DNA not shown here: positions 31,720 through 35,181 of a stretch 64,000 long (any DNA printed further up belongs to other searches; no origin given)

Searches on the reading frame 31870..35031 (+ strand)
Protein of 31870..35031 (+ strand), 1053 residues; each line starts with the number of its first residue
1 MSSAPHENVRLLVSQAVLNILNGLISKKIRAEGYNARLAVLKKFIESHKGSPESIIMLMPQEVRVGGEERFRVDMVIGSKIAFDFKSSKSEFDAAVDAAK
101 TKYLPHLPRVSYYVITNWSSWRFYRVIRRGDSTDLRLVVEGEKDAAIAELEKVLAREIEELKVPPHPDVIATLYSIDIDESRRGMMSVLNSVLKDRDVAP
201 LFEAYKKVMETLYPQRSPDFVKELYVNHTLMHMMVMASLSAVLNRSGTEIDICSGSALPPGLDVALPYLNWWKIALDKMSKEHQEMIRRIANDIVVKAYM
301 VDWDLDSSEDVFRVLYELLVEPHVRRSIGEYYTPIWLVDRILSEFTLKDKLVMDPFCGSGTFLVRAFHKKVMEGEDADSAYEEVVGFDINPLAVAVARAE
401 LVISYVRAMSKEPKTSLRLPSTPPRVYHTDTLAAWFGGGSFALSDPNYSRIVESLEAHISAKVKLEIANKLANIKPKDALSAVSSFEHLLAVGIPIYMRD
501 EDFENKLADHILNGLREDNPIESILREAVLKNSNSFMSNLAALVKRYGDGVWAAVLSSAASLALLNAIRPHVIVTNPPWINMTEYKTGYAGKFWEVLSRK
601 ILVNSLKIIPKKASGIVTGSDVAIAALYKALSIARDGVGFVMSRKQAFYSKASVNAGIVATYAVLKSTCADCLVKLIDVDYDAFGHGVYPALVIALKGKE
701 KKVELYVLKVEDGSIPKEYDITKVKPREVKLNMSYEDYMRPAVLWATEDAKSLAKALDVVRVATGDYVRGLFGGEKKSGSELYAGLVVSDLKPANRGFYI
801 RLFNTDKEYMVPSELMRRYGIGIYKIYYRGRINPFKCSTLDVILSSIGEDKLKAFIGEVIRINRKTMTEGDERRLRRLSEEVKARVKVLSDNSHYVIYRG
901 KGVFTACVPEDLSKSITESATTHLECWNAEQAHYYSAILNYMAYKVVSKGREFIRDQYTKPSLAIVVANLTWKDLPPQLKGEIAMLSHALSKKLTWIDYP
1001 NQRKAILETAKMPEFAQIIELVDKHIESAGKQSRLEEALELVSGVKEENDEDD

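Call 68: search_protein_families(library=pfam, proteins=[window:31870-35031:+], max_evalue=0.00001)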
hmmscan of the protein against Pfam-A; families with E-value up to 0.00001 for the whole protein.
window:31870-35031:+ (1053 aa): 1 family
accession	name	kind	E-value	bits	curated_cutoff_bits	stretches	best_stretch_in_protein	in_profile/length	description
PF02384.22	N6_Mtase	-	9.6e-10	38.7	20.4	1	308-404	2-100/311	N-6 DNA Methylase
